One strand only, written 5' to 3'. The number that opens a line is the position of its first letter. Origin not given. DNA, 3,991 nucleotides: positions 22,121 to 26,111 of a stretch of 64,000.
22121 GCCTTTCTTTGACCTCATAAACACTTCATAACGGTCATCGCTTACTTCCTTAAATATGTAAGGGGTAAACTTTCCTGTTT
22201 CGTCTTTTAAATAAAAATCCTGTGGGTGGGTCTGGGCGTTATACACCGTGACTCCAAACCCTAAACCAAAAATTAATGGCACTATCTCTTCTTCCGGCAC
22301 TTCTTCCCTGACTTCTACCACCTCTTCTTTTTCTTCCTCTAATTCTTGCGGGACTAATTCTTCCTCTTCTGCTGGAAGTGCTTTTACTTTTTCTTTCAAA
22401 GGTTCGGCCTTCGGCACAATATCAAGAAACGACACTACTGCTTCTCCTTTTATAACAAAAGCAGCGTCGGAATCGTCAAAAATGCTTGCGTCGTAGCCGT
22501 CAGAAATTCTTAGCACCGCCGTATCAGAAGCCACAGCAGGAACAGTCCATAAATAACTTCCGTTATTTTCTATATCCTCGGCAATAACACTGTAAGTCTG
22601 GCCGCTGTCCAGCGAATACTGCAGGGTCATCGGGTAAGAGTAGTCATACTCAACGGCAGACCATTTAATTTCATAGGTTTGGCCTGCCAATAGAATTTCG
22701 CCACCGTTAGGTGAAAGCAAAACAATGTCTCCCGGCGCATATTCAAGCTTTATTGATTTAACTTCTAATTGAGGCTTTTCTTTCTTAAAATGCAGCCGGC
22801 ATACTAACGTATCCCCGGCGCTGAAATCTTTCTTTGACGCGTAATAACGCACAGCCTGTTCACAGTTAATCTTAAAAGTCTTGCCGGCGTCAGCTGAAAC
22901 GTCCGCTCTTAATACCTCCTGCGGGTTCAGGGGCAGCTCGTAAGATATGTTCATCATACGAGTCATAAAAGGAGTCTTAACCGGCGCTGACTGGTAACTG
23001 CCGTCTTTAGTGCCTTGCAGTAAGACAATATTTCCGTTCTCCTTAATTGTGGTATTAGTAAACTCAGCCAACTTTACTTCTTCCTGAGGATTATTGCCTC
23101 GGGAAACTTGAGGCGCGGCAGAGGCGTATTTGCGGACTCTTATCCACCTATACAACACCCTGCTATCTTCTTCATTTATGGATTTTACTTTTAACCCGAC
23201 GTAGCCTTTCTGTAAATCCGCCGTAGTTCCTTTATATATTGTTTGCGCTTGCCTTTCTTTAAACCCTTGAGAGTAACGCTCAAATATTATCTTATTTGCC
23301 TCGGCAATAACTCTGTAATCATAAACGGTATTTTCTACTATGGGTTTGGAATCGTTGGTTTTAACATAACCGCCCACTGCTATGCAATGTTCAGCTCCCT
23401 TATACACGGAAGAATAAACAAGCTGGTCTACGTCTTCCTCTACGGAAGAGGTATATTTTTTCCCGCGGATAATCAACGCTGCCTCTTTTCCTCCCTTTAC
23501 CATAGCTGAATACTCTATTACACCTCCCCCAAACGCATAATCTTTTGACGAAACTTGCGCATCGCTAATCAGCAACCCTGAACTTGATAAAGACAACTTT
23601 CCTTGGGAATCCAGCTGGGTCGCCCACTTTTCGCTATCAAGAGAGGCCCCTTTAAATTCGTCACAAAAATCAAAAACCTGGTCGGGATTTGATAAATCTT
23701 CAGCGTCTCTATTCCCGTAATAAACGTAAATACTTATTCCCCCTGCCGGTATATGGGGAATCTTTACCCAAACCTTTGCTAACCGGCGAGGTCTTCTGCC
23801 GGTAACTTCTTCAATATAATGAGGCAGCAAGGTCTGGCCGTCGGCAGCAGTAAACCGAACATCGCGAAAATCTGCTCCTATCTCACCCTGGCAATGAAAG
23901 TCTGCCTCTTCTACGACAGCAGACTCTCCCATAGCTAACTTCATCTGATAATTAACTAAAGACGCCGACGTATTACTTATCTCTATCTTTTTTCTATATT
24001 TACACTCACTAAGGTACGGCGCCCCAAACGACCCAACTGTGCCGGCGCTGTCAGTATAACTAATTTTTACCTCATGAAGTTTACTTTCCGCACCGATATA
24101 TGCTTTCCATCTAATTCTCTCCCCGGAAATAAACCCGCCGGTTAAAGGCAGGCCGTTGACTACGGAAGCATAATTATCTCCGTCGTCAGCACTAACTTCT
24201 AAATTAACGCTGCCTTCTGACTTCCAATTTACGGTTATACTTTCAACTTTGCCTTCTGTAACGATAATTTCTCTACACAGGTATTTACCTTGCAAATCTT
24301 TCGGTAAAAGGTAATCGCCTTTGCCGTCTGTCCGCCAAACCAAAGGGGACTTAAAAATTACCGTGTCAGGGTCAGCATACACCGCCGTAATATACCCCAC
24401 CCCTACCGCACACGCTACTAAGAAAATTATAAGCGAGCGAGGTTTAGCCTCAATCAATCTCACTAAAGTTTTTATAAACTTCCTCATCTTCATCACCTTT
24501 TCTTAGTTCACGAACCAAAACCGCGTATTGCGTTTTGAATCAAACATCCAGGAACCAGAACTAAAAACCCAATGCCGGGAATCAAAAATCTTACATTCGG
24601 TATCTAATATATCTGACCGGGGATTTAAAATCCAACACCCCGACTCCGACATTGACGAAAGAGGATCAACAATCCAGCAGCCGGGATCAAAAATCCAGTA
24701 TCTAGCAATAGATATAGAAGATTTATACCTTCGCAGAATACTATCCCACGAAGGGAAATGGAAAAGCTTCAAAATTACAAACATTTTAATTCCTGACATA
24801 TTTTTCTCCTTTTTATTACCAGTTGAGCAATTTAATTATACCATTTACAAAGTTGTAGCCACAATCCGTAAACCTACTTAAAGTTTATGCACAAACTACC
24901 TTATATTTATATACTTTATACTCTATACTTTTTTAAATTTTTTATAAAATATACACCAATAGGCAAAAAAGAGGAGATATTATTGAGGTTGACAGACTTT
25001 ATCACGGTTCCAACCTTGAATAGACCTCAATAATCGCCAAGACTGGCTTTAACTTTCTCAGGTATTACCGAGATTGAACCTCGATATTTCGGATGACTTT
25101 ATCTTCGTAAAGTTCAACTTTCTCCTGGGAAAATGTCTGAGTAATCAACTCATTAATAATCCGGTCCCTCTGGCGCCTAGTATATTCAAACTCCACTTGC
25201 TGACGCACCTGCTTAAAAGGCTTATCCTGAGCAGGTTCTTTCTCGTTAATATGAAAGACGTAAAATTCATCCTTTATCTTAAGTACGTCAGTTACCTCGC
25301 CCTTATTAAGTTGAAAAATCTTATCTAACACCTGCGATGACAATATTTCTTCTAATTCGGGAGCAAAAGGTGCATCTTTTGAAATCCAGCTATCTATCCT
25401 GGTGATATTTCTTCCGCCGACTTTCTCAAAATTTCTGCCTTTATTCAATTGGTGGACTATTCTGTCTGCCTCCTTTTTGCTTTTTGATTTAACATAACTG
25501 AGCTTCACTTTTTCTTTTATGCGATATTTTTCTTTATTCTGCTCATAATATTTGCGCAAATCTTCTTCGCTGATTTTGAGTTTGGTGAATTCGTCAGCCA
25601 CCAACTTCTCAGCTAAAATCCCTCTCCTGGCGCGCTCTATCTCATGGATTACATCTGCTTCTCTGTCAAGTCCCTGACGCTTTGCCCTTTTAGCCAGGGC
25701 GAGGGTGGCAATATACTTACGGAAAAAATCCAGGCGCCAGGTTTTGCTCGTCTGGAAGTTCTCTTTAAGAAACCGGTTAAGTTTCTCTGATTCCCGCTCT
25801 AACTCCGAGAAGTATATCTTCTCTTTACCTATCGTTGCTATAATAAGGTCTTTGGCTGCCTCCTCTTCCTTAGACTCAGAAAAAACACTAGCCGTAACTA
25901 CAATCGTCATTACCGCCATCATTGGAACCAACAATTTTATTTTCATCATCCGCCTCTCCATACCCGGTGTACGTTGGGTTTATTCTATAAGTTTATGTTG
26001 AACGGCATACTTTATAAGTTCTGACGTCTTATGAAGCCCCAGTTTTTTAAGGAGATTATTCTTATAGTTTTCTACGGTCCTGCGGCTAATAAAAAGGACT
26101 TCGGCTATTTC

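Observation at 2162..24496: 22.3-kb uninterrupted ORF encoding a 7,444-aa secreted mosaic protein with no recognisable catalytic or anchoring domain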

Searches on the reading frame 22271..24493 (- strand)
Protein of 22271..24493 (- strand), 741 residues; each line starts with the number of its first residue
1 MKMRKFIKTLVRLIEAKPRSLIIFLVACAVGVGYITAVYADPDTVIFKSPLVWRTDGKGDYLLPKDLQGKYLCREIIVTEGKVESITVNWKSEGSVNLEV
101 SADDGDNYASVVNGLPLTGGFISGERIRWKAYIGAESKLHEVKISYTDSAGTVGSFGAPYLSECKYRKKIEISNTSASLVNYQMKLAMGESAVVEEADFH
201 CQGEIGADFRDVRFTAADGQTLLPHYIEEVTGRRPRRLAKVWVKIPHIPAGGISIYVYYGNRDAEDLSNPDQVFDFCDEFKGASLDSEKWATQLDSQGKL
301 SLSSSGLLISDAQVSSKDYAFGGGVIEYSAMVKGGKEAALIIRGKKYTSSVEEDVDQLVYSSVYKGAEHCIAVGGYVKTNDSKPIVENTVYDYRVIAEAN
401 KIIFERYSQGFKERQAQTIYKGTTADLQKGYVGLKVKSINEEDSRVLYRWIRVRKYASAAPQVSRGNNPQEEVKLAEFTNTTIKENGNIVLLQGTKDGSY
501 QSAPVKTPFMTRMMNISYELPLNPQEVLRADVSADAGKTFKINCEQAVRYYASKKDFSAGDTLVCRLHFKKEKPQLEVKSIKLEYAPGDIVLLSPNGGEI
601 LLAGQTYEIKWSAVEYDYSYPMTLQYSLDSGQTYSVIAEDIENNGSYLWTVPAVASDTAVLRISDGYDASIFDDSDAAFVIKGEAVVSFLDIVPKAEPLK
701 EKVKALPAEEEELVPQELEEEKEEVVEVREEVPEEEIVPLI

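Call 16: find_homologous_proteins(query=window:22271-24493:-, max_evalue=0.001)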
Query window:22271-24493:- (741 aa): 98 proteins with E <= 0.001 among 8000 candidates.
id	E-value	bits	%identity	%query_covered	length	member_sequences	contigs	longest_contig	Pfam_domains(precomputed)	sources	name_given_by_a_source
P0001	3.4e-195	668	48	90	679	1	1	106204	PF10102.15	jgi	jgi:hypothetical protein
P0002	1.1e-179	617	45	87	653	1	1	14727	PF10102.15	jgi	jgi:hypothetical protein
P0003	4.3e-179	615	46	87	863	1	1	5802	PF10102.15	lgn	-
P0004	1.7e-176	606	47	90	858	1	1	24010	PF10102.15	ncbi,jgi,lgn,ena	ncbi:MAG: DUF2341 domain-containing protein [Candidatus Omnitrophota bacterium]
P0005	9.2e-175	601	44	91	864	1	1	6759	PF10102.15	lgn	-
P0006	2.2e-173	596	45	90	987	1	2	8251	PF10102.15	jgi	jgi:hypothetical protein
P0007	3.0e-171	589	43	92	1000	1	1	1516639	PF10102.15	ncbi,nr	ncbi:MAG: DUF2341 domain-containing protein [Candidatus Omnitrophota bacterium]|nr:MAG: DUF2341 doma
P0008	9.7e-171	587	44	88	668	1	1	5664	PF10102.15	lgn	-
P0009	1.3e-166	574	43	89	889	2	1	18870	PF10102.15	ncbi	-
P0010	7.6e-166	571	42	90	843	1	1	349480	PF10102.15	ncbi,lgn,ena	-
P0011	7.6e-161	555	42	88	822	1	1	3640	PF10102.15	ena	-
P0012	3.0e-159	549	41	89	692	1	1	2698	PF10102.15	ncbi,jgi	-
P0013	1.1e-158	548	43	89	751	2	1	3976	PF10102.15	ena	-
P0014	1.7e-157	544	42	89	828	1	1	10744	PF10102.15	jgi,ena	-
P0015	1.2e-156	541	43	88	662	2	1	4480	PF10102.15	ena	-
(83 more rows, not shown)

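Call 18: find_encoding_contigs(protein=P0007, flank=10000, max_places=4)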
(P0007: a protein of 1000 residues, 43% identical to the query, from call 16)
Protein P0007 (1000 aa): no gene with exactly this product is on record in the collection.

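Call 21: find_encoding_contigs(protein=P0010, flank=10000, max_places=2)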
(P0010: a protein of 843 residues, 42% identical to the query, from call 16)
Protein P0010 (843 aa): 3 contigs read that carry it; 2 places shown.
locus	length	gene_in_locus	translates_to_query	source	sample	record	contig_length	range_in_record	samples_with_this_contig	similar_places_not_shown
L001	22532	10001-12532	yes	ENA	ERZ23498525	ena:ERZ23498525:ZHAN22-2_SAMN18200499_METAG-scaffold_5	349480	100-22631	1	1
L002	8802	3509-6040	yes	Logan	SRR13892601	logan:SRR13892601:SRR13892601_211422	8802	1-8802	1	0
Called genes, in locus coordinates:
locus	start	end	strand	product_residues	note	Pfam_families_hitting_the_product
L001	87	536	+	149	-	-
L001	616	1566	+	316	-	PF00682:HMGL-like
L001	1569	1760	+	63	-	PF01081:Aldolase (weak)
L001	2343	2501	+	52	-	-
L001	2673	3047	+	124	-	PF12844:HTH_19 (weak), PF13560:HTH_31 (weak)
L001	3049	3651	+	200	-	PF06114:Peptidase_M78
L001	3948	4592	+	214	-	-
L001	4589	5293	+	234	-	-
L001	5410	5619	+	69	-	PF13411:MerR_1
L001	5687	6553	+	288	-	PF13191:AAA_16 (weak), PF13401:AAA_22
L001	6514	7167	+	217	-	-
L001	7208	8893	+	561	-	PF03958:Secretin_N (weak), PF00263:Secretin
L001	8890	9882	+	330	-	PF13181:TPR_8 (faint), PF13424:TPR_12 (faint), PF13428:TPR_14 (faint), PF00515:TPR_1 (weak), PF07719:TPR_2 (weak), PF13431:TPR_17 (faint), PF13432:TPR_16 (weak), PF13414:TPR_11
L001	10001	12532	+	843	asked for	PF10102:DUF2341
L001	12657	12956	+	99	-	PF01909:NTP_transf_2 (weak), PF18765:Polbeta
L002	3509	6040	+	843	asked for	PF10102:DUF2341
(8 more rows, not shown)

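Call 22: find_encoding_contigs(protein=P0001, flank=10000, max_places=2)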
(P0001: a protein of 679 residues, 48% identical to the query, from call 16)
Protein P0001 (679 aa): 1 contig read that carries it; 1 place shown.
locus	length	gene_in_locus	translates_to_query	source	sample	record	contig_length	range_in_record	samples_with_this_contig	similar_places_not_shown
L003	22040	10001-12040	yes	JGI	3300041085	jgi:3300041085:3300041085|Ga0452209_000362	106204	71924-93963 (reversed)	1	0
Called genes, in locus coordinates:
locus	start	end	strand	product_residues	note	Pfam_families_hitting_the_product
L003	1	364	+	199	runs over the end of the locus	PF11612:T2SSJ (faint)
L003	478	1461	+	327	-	PF21687:T2SSK_1st, PF12836:HHH_3 (faint)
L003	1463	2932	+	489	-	PF11104:PilM_2, PF05137:PilN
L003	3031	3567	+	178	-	-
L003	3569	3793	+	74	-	-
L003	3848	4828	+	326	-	PF02568:ThiI, PF03054:tRNA_Me_trans (weak), PF18297:NFACT-R_2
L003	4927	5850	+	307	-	PF00291:PALP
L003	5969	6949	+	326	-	PF08279:HTH_11, PF13412:HTH_24 (weak), PF03099:BPL_LplA_LipB, PF02237:BPL_C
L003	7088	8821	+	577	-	PF00593:TonB_dep_Rec_b-barrel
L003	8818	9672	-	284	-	PF08902:DUF1848 (faint), PF04055:Radical_SAM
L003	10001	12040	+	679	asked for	PF10102:DUF2341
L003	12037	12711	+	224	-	PF00535:Glycos_transf_2, PF10111:Glyco_tranf_2_2, PF13641:Glyco_tranf_2_3 (weak)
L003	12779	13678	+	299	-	PF03446:NAD_binding_2, PF03807:F420_oxidored (weak), PF00393:6PGD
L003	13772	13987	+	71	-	-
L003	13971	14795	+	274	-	PF13292:DXP_synthase_N, PF00456:Transketolase_N, PF00676:E1_dh, PF09364:XFP_N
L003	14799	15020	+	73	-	-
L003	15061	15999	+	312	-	PF02779:Transket_pyr, PF02780:Transketolase_C, PF22613:Transketolase_C_1 (faint), PF17147:PFOR_II (weak)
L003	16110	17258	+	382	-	PF00923:TAL_FSA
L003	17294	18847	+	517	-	PF00479:G6PD_N, PF02781:G6PD_C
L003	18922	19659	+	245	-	PF01182:Glucosamine_iso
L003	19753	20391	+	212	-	PF02525:Flavodoxin_2, PF03358:FMN_red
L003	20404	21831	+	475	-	PF00890:FAD_binding_2 (faint), PF01134:GIDA (faint), PF01262:AlaDh_PNT_C (faint), PF07992:Pyr_redox_2, PF12831:FAD_oxidored, PF13738:Pyr_redox_3 (weak), PF00070:Pyr_redox, PF02852:Pyr_redox_dim, +5 more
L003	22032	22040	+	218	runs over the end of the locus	PF09335:VTT_dom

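Call 26: find_related_loci(query=A2, collection=genome_contigs, flank=10000)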
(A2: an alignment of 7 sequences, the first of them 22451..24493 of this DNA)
Query A2 (681 aa) in genome_contigs; peptide patterns used: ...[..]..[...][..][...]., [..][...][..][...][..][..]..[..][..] (x = any residue, [..] = any of these).
143 stretches matched a pattern; 42 encode a relative of the query (tblastn E <= 1e-3); 41 distinct loci.
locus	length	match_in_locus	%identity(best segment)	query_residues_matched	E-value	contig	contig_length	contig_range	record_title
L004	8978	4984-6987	44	14-681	1e-171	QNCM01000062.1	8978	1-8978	MAG: Candidatus Makaraimicrobium thalassicum isolate B134_G9 B134_Guay9_scaffold_10678, whole genome shotgun sequence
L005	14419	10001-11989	43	18-681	5e-171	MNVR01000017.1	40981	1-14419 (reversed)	MAG: Candidatus Omnitrophica bacterium CG1_02_44_16 cg1_0.2_scaffold_537_c, whole genome shotgun sequence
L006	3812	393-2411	39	34-681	6e-152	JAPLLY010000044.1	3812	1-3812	MAG: Candidatus Omnitrophota bacterium isolate LacPavin_0419_WC90_MAG_41_16 LacPavin_0419_WC90_scaffold_509272, whole ge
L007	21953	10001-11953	39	21-681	3e-145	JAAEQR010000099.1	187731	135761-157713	MAG: PVC group bacterium isolate Gpa_23 GpaG_CONTIG1439168, whole genome shotgun sequence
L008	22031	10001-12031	39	40-679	1e-140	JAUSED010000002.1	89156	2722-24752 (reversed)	MAG: Candidatus Omnitrophota bacterium isolate E14_maxbin.165 E14_k141_41641, whole genome shotgun sequence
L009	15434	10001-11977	42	20-681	1e-163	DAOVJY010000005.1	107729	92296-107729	MAG TPA_asm: Candidatus Omnitrophota bacterium isolate CSMAG_1405 CSMAG_1405_k141_3440123_length_107729_cov_33.0626, who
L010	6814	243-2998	39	17-681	3e-132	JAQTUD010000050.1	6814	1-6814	MAG: Candidatus Omnitrophota bacterium isolate STB_56 NODE_32641_length_6814_cov_2.779722_Sandtown_B, whole genome shotg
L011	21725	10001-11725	41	45-611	5e-127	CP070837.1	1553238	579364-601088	MAG: Candidatus Omnitrophota bacterium isolate bin103 chromosome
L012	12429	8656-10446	40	43-611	1e-126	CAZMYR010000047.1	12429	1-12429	MAG TPA_asm: uncultured Planctomycetia bacterium isolate binchicken_co34_514 genome assembly, contig: NODE_8734_length_1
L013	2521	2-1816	39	81-681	7e-132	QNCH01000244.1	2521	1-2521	MAG: Candidatus Omnitrophota bacterium isolate B26_G9 B26_Guay9_scaffold_111333, whole genome shotgun sequence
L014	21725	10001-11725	40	43-611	3e-114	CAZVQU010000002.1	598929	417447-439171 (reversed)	MAG TPA_asm: uncultured Planctomycetia bacterium isolate SRP167671_co3_96 genome assembly, contig: NODE_3_length_598929_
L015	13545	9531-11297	38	41-611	1e-111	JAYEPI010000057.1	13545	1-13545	MAG: Candidatus Omnitrophota bacterium isolate MAG005 MAG005_57, whole genome shotgun sequence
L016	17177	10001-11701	38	16-591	1e-108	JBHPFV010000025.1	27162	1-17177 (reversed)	Candidatus Omnitrophota bacterium isolate SAG AM-311-K22 NODE_25_length_27162_cov_30.226731, whole genome shotgun sequen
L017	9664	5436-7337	36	43-620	2e-108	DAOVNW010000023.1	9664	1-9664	MAG TPA_asm: Candidatus Omnitrophota bacterium isolate CSMAG_1507 CSMAG_1507_k141_2300431_length_9664_cov_16.0000, whole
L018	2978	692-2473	34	105-681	1e-105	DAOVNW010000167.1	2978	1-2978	MAG TPA_asm: Candidatus Omnitrophota bacterium isolate CSMAG_1507 CSMAG_1507_k141_480340_length_2978_cov_60.0000, whole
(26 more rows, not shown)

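Call 29: search_protein_families(library=ncbifam, proteins=[window:22271-24493:-], max_evalue=0.01)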
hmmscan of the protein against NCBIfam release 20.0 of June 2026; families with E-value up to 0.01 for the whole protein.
window:22271-24493:- (741 aa): 0 families

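Call 53: search_solved_structures(query=A1, max_evalue=1)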
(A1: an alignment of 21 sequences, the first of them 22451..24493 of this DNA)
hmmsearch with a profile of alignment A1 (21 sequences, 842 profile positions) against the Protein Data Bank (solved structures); distinct sequences matched with E-value up to 1: 1.
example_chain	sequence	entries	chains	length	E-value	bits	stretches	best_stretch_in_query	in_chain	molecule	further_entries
5ixf_A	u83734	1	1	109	0.64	10.9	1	684-760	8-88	Signal transducing adapter molecule 2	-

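Call 89: search_protein_families(library=pfam, proteins=[P0007, window:22451-24493:-], max_evalue=1)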
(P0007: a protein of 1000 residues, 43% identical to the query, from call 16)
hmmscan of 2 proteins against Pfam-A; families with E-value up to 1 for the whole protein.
P0007 (1000 aa): 5 families
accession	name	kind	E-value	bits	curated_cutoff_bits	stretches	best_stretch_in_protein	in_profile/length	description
PF10102.14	DUF2341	-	1.4e-22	80.3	23.4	1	200-284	1-83/84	Domain of unknown function (DUF2341)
PF21471.3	Reelin_subrepeat-B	-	0.023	14.9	27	1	607-632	56-81/127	Reelin subrepeat B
PF02012.26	BNR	-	0.048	14.1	27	0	615-624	2-11/12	BNR/Asp-box repeat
PF10162.14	G8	-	0.07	13.5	22.9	1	700-767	3-69/124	G8 domain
PF03290.18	Peptidase_C57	-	0.1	11.8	24.5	1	626-717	103-191/425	Vaccinia virus I7 processing peptidase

window:22451-24493:- (681 aa): 4 families
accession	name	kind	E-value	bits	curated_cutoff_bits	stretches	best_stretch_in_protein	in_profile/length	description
PF10102.14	DUF2341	-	9.6e-22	77.7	23.4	1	208-292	1-83/84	Domain of unknown function (DUF2341)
PF10342.15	Kre9_KNH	-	4.9e-05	24.4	24.6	1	594-659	1-69/94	Kre9/KNH-like N-terminal Ig-like domain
PF02012.26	BNR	-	0.15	12.6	27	0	625-635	1-11/12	BNR/Asp-box repeat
PF18277.6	AbrB_C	-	0.42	10.8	22.8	1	582-602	12-31/37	AbrB C-terminal domain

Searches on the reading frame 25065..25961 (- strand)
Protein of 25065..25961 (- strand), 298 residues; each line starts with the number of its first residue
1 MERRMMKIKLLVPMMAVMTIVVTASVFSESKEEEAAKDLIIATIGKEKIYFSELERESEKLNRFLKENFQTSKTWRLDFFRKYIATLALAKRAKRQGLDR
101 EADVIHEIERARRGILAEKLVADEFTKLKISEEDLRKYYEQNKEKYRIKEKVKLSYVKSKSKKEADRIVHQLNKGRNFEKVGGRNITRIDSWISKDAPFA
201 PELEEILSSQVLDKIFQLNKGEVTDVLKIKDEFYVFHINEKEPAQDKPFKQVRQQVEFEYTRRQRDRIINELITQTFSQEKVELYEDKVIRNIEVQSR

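Call 6: search_protein_families(library=pfam, proteins=[window:25065-25961:-], max_evalue=0.001)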
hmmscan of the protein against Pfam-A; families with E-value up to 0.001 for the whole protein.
window:25065-25961:- (298 aa): 2 families
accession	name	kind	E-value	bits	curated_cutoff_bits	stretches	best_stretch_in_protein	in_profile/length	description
PF13145.12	Rotamase_2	-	1.9e-21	77.5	27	1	130-254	1-121/121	PPIC-type PPIASE domain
PF13624.11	SurA_N_3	-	0.0008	19.7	27.2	1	9-101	15-109/162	SurA-like N-terminal domain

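Call 14: find_encoding_contigs(protein=window:25065-25961:-, flank=10000, max_places=6)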
Protein window:25065-25961:- (298 aa): no gene with exactly this product is on record in the collection.

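Call 29: search_protein_families(library=ncbifam, proteins=[window:25065-25961:-], max_evalue=0.01)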
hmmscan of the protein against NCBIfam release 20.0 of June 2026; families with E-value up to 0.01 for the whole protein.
window:25065-25961:- (298 aa): 4 families
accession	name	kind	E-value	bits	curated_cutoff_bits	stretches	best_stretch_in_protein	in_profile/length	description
NF000809.0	PRK00059.1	equivalog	1.5e-15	57.4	303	1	112-289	156-335/336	peptidylprolyl isomerase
NF008054.0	PRK10788.1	equivalog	5e-15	55.2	493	1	123-257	242-374/626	peptidylprolyl isomerase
TIGR02925.1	cis_trans_EpsD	equivalog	6.8e-07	29.1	108.9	1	16-181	4-169/232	EpsD family peptidyl-prolyl cis-trans isomerase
NF051879.1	TDE1658_narrow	equivalog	2.5e-05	23.4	340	1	122-244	159-293/342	MOSP complex formation periplasmic protein, TDE1658 family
